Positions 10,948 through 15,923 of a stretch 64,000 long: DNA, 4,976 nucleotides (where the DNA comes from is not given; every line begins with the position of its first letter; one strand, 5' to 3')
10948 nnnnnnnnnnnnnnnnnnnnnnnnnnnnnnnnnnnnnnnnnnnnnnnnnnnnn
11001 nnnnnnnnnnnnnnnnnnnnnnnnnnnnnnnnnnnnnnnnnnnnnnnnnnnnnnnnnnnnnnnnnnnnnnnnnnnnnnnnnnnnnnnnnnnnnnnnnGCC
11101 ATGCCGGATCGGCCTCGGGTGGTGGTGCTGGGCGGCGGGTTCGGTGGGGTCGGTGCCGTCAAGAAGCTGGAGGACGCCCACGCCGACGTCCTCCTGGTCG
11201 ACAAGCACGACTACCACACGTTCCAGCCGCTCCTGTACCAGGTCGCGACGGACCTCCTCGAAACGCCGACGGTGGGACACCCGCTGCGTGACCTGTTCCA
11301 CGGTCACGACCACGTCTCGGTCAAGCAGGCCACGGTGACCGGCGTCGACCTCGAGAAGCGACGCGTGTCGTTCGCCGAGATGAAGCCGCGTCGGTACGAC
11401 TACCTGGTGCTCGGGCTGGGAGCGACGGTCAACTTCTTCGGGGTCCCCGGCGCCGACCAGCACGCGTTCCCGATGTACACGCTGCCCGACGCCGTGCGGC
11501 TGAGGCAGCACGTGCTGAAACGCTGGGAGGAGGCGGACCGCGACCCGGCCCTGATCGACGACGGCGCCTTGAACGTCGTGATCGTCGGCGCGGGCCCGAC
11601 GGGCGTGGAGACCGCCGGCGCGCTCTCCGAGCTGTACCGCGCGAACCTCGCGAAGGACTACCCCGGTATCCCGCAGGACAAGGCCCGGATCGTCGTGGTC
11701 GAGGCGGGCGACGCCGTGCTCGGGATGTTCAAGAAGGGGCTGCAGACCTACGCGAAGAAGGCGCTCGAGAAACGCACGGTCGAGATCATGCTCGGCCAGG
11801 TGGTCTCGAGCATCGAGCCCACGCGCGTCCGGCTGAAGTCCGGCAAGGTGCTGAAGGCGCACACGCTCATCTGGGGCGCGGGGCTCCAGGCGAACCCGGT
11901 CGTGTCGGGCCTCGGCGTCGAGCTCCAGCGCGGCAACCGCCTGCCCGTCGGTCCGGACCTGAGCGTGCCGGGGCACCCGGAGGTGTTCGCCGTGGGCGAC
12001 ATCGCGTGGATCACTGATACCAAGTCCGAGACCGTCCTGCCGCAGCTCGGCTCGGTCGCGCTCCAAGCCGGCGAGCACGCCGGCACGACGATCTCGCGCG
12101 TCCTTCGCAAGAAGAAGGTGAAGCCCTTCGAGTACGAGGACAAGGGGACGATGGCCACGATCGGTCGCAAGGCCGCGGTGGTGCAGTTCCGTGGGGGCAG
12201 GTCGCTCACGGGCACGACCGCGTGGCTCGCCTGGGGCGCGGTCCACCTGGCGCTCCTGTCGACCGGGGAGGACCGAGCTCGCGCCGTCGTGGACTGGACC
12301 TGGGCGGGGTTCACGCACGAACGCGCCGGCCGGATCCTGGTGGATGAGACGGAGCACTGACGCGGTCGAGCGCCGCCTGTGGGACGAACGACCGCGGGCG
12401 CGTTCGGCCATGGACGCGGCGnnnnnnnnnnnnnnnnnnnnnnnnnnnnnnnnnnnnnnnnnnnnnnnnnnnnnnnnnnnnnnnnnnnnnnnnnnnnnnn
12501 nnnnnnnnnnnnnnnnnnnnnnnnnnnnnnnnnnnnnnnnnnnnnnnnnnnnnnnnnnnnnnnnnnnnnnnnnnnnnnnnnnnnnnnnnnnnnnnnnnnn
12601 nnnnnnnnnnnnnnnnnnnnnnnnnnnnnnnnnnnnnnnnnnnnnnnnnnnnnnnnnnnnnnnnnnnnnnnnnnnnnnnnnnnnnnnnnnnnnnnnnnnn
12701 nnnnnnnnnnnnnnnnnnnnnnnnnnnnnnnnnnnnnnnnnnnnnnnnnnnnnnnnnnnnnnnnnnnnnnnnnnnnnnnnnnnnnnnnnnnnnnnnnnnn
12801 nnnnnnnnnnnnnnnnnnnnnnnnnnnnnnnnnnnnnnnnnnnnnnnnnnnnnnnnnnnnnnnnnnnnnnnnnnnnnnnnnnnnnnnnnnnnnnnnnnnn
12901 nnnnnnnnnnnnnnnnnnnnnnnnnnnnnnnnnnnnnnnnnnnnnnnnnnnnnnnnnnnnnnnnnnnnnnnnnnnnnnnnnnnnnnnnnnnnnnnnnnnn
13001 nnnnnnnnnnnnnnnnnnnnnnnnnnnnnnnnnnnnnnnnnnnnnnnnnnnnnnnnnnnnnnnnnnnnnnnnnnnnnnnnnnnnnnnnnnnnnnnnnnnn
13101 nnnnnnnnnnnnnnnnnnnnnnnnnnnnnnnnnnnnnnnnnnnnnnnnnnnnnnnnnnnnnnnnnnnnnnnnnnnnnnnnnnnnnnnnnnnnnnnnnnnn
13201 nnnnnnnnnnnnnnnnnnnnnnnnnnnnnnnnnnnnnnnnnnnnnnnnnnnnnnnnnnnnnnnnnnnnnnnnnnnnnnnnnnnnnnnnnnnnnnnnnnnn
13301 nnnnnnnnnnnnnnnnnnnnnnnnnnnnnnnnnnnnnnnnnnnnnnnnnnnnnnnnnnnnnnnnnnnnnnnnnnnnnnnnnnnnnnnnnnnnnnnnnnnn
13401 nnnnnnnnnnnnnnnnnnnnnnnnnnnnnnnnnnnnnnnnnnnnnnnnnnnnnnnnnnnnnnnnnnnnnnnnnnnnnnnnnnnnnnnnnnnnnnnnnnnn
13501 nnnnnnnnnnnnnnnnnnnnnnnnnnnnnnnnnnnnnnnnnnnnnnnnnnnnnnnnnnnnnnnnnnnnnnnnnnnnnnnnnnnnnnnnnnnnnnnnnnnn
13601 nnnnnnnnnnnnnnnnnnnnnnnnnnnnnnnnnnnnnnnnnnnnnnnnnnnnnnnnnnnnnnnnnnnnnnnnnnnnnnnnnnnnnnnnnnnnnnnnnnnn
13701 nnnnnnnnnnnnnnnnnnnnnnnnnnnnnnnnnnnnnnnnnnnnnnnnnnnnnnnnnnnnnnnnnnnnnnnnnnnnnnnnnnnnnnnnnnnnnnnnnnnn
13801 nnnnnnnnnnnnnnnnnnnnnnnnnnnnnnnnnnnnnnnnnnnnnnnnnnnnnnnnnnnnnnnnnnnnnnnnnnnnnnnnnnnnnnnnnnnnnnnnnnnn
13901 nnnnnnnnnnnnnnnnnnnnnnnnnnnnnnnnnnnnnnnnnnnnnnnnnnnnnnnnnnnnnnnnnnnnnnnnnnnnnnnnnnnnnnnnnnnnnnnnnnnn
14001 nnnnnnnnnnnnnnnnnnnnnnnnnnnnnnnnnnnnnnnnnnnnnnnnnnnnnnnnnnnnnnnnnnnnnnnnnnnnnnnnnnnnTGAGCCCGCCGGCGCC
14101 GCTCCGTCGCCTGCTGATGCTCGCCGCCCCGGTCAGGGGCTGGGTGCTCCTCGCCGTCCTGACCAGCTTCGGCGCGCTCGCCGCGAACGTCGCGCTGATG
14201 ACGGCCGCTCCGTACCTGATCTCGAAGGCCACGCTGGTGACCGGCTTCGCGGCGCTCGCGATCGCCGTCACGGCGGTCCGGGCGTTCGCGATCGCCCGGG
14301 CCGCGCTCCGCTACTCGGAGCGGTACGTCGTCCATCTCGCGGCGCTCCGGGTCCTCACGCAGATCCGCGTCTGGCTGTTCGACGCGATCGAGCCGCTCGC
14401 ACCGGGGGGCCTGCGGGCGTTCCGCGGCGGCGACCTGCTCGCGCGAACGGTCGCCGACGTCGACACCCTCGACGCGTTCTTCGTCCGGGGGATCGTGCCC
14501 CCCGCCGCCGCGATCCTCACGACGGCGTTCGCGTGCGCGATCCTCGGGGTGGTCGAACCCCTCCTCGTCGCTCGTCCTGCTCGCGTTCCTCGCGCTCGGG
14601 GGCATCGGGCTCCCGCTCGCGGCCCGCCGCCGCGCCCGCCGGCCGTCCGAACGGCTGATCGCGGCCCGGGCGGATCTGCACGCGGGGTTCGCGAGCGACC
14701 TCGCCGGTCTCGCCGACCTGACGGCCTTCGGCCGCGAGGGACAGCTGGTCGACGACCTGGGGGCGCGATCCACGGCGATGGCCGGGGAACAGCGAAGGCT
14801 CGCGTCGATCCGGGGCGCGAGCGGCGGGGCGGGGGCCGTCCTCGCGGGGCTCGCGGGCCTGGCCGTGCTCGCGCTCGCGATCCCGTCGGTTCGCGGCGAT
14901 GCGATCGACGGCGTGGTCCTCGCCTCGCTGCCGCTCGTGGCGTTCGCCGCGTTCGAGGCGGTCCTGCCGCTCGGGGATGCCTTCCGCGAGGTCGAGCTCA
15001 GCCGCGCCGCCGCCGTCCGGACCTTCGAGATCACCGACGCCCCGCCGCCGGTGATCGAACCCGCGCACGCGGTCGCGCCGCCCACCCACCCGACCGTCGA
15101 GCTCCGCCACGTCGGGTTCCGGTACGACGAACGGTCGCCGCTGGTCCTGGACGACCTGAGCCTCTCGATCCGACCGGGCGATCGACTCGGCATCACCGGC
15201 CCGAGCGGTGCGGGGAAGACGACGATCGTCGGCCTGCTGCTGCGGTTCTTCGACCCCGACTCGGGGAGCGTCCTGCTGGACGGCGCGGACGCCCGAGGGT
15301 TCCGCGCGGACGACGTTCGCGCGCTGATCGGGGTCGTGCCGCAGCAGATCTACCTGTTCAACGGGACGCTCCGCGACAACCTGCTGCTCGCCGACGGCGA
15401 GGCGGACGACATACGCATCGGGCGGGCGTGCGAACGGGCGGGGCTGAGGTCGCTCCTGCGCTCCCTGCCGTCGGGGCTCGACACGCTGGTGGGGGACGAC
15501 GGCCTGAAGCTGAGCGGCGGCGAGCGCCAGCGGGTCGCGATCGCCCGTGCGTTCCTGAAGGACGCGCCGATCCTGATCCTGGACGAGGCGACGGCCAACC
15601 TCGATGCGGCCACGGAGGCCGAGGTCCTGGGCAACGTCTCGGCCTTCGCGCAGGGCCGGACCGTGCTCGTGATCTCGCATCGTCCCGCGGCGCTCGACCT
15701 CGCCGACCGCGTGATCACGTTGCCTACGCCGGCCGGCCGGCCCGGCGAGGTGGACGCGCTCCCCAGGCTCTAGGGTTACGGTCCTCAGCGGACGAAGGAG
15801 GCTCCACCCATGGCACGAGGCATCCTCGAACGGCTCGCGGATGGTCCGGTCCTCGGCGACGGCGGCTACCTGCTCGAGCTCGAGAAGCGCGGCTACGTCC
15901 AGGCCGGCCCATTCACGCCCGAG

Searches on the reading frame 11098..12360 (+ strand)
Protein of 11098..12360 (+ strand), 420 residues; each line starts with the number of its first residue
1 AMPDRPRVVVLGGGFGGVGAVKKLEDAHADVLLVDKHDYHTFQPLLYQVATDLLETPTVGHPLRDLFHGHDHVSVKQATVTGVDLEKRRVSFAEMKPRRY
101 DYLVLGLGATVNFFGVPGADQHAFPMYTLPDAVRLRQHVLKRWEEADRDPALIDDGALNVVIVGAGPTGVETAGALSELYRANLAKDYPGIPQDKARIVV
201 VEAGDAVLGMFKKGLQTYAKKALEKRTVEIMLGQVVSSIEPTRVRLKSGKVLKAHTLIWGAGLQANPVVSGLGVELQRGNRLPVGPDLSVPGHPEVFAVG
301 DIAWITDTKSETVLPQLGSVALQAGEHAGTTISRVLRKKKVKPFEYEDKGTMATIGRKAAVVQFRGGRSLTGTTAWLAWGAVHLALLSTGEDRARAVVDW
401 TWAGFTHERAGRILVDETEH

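Call 37: search_protein_families(library=pfam, proteins=[window:11098-12360:+], max_evalue=0.00001)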
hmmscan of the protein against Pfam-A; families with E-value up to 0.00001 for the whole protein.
window:11098-12360:+ (420 aa): 3 families
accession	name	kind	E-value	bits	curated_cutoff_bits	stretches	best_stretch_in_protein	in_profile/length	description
PF07992.20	Pyr_redox_2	-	4.6e-44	151.4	26.1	1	7-325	2-291/291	Pyridine nucleotide-disulphide oxidoreductase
PF00070.33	Pyr_redox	-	5.6e-10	40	22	1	159-243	1-70/82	Pyridine nucleotide-disulphide oxidoreductase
PF22366.1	NDH2_C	-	1e-06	29.2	27.7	1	349-403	2-56/62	NDH2 C-terminal domain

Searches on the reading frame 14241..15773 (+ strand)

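Call 37: search_protein_families(library=pfam, proteins=[window:14241-15773:+], max_evalue=0.00001)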
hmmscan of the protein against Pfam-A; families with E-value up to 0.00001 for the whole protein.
window:14241-15773:+ (510 aa): 2 families
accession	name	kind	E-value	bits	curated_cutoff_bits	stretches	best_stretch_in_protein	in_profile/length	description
PF00005.33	ABC_tran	-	4.3e-30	105.5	25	1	303-452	1-137/137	ABC transporter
PF02463.25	SMC_N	-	1.7e-06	28.1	40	0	423-493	136-210/220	RecF/RecN/SMC N terminal domain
